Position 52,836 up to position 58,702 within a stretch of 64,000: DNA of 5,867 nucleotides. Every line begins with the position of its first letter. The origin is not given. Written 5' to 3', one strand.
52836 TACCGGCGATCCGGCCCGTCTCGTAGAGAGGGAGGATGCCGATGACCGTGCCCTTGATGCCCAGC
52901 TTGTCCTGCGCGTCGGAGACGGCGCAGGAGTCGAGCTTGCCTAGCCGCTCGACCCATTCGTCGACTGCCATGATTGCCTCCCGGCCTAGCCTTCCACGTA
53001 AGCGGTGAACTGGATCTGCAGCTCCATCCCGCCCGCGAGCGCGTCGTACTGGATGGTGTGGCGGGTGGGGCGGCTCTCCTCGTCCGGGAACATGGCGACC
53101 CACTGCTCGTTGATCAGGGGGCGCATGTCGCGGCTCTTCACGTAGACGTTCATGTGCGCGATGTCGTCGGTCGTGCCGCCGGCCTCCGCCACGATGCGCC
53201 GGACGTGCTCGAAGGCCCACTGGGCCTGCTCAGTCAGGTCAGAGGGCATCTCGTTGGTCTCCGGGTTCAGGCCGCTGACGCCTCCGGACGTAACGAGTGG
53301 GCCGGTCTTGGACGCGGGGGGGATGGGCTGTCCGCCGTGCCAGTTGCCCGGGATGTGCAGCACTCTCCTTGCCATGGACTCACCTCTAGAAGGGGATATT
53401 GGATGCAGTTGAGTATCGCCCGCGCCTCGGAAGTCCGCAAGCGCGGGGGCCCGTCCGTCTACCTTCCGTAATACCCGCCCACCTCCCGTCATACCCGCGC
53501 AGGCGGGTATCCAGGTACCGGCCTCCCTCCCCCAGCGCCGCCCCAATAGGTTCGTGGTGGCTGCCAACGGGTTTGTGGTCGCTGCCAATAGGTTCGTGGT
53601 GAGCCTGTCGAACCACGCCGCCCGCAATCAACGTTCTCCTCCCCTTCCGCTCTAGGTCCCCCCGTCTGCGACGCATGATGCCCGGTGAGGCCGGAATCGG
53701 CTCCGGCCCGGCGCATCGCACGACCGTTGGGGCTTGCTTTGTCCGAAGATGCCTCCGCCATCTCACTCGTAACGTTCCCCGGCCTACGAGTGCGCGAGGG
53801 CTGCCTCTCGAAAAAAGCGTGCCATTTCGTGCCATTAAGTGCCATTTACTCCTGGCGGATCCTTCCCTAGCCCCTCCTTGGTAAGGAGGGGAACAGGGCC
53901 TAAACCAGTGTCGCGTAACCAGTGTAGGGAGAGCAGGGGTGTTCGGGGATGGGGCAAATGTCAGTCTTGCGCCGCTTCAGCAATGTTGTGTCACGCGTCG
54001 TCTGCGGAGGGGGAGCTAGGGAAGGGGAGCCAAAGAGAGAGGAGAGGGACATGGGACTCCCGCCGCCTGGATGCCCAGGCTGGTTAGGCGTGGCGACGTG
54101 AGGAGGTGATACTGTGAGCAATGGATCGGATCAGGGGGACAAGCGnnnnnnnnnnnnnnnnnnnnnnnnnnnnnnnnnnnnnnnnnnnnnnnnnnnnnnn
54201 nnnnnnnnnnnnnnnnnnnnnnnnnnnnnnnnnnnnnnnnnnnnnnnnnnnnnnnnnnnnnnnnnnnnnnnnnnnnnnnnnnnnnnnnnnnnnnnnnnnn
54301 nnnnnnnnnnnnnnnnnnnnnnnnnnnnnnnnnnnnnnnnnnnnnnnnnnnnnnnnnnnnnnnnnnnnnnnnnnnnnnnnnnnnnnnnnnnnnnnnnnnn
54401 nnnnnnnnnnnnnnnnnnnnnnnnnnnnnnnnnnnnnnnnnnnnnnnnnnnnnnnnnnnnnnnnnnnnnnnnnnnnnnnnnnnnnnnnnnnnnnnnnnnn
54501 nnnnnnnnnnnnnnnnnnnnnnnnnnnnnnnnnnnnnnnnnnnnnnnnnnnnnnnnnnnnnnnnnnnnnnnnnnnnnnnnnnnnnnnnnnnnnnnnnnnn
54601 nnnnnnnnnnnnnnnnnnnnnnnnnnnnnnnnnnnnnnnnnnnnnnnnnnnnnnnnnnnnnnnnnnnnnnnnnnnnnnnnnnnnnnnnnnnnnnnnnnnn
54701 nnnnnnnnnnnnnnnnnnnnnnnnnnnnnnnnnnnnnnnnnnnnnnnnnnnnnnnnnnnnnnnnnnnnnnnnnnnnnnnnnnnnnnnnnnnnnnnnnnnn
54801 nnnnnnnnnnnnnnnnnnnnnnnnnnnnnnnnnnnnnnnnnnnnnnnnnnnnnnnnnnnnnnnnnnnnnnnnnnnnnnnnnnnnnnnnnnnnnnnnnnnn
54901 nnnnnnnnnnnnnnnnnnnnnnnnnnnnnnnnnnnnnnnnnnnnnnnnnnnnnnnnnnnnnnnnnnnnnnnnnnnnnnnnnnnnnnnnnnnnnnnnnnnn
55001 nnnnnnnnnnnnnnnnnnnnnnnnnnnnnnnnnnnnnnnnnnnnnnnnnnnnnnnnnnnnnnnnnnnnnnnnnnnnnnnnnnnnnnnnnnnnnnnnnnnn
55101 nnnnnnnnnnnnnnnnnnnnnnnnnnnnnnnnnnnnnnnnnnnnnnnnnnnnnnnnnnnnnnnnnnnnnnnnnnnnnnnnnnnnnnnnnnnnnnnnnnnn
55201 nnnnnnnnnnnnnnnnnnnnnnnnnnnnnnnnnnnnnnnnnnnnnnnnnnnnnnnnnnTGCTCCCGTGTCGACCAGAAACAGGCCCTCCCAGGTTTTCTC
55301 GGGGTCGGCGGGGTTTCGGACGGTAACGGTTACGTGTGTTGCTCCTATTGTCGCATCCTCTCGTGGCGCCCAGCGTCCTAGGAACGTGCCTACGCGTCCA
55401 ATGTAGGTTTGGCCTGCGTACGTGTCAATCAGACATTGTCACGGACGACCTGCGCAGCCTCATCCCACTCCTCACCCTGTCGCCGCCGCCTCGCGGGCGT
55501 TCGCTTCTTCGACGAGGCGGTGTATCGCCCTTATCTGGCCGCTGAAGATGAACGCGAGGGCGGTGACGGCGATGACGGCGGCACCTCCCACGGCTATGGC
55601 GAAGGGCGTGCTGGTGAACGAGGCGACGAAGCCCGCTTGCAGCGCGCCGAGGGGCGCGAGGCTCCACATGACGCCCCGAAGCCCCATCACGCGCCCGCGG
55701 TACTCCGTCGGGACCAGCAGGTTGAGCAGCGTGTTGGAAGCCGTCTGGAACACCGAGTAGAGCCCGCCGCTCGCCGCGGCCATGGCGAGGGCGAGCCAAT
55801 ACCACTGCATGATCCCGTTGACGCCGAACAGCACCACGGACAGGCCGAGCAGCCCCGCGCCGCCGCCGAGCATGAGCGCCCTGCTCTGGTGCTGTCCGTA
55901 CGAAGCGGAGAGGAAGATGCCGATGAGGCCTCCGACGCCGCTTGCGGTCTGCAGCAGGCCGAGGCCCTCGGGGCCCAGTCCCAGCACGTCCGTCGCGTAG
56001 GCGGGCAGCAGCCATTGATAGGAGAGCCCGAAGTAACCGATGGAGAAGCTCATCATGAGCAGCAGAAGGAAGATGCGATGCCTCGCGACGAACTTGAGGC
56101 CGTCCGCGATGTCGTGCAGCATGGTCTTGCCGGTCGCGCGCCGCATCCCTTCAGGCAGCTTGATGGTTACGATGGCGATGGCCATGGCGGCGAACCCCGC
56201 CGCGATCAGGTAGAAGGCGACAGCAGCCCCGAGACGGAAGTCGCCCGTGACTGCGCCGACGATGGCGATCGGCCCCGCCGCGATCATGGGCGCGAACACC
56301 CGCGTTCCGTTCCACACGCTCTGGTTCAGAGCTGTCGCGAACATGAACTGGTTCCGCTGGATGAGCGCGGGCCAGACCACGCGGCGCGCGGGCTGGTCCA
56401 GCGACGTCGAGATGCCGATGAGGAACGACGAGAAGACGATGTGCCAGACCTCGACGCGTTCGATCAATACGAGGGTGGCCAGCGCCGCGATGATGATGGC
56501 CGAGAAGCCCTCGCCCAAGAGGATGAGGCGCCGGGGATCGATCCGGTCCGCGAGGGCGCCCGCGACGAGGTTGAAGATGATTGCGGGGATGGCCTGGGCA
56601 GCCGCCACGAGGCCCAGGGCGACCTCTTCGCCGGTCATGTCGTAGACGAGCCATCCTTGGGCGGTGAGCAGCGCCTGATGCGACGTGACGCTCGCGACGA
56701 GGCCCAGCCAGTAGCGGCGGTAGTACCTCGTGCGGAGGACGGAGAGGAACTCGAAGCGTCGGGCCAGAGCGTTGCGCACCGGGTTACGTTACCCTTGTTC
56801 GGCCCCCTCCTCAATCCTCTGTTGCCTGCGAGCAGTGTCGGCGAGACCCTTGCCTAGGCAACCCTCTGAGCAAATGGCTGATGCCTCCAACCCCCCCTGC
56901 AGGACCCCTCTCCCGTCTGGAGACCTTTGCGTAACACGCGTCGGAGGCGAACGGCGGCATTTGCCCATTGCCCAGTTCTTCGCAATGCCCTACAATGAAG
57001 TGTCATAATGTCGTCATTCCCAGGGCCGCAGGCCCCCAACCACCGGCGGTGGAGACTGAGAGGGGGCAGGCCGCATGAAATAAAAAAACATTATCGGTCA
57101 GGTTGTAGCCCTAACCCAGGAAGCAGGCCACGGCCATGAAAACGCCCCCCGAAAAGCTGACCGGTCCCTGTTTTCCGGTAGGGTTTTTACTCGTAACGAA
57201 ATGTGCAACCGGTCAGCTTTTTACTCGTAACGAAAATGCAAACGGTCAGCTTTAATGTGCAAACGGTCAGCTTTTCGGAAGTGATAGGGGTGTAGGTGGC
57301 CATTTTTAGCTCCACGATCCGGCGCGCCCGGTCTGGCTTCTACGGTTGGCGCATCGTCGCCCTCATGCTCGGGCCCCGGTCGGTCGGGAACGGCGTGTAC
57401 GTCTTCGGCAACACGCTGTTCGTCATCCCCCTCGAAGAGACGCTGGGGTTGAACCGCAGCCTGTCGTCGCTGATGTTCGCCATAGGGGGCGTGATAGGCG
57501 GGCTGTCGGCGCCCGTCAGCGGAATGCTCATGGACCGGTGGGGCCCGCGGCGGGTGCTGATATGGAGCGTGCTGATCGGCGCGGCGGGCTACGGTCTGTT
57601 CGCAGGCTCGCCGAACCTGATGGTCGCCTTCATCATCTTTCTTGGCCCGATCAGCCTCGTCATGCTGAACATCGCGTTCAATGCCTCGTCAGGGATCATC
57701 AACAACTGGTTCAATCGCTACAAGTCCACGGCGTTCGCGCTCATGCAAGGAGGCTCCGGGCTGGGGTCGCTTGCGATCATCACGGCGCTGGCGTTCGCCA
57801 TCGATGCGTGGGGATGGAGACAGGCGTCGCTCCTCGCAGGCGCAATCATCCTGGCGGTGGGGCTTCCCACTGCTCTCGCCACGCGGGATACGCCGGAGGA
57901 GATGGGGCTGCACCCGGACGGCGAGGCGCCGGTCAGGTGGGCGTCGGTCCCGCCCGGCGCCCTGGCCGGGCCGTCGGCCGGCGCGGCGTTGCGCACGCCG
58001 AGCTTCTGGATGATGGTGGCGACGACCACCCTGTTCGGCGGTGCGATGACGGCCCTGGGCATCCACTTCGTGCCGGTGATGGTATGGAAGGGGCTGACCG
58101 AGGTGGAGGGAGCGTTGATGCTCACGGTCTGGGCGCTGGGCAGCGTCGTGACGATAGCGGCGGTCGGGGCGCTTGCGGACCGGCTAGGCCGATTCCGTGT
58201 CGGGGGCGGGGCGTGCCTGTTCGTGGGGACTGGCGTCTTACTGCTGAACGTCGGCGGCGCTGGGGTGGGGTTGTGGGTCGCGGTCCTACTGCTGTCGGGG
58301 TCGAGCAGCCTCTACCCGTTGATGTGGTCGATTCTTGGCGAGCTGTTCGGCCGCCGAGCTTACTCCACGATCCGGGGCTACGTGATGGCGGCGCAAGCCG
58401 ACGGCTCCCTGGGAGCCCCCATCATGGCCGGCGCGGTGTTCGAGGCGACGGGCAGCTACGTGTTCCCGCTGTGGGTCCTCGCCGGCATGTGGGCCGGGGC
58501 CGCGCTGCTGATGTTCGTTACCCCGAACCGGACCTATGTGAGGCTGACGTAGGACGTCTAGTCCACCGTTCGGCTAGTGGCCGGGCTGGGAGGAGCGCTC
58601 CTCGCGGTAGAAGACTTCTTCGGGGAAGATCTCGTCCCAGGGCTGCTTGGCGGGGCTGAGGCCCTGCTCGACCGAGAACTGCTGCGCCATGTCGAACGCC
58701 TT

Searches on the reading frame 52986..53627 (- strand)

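Call 70: search_protein_families(library=pfam, proteins=[window:52986-53627:-], max_evalue=0.001)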
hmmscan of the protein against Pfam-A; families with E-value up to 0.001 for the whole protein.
window:52986-53627:- (213 aa): 1 family
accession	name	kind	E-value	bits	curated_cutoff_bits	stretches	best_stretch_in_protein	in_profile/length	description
PF01042.26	Ribonuc_L-PSP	-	1.7e-14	54.3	27.3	1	106-211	15-121/121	Endoribonuclease L-PSP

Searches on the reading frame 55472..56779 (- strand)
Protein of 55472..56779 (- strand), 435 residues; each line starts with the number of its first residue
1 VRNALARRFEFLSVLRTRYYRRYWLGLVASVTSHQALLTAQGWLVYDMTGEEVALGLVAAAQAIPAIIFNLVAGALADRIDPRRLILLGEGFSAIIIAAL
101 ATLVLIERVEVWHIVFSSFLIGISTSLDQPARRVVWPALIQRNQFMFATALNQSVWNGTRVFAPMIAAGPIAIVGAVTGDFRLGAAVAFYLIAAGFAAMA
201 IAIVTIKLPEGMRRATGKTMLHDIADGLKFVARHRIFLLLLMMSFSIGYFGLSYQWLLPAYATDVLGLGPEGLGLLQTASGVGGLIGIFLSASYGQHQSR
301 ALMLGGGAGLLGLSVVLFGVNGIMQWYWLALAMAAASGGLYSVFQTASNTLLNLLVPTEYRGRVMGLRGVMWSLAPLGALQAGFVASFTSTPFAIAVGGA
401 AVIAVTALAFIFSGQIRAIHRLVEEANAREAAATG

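Call 83: search_protein_families(library=ncbifam, proteins=[window:55472-56779:-], max_evalue=0.00001)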
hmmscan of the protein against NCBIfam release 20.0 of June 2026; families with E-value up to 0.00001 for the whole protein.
window:55472-56779:- (435 aa): 7 families
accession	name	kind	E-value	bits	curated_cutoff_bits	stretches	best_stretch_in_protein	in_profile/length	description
TIGR00900.1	2A0121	subfamily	6.8e-47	160.6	319.6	1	20-387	1-361/364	H+ Antiporter protein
NF007792.0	PRK10489.1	equivalog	2.9e-35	122.1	324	1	12-430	10-416/419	enterobactin transporter EntS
NF000245.1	macrolide_MefA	exception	3.2e-19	69.3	675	1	19-408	11-392/405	macrolide efflux MFS transporter Mef(A)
NF012178.0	tet_MFS_V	exception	5.7e-16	58.6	640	1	15-411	5-396/409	tetracycline efflux MFS transporter Tet(V)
NF052575.1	MFS_efflux_Tap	equivalog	1.5e-15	57.1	625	1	35-396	21-381/401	multidrug efflux MFS transporter Tap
NF000246.1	macrolide_MefC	exception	1.4e-14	54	870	1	20-411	10-394/407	macrolide efflux MFS transporter Mef(C)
NF006386.0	PRK08633.1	equivalog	1.5e-10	39.5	1221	1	34-407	28-402/1147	acyl-[ACP]--phospholipid O-acyltransferase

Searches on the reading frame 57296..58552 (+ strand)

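Call 83: search_protein_families(library=ncbifam, proteins=[window:57296-58552:+], max_evalue=0.00001)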
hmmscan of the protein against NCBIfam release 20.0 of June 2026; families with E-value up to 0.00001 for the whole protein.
window:57296-58552:+ (418 aa): 6 families
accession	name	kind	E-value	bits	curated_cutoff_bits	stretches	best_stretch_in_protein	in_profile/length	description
NF049980.1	SfMCT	equivalog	2e-26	92.6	320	1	18-398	2-378/378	L-lactate MFS transporter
TIGR00890.1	2A0111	subfamily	2.6e-15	56.3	374.85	1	34-390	17-363/377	oxalate/formate antiport family MFS transporter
NF038246.1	bile_salt_MFS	equivalog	1.7e-14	53.5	400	1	29-386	15-381/408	conjugated bile salt MFS transporter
TIGR00883.1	2A0106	subfamily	2.2e-11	43.5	443.45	1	120-396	118-393/400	metabolite/H+ symporter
TIGR04259.1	oxa_formateAnti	equivalog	3.9e-10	39.2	335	1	36-410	19-394/405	oxalate/formate MFS antiporter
TIGR00892.1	2A0113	subfamily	1.4e-07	30.6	586.1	1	56-191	59-189/455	monocarboxylate transporter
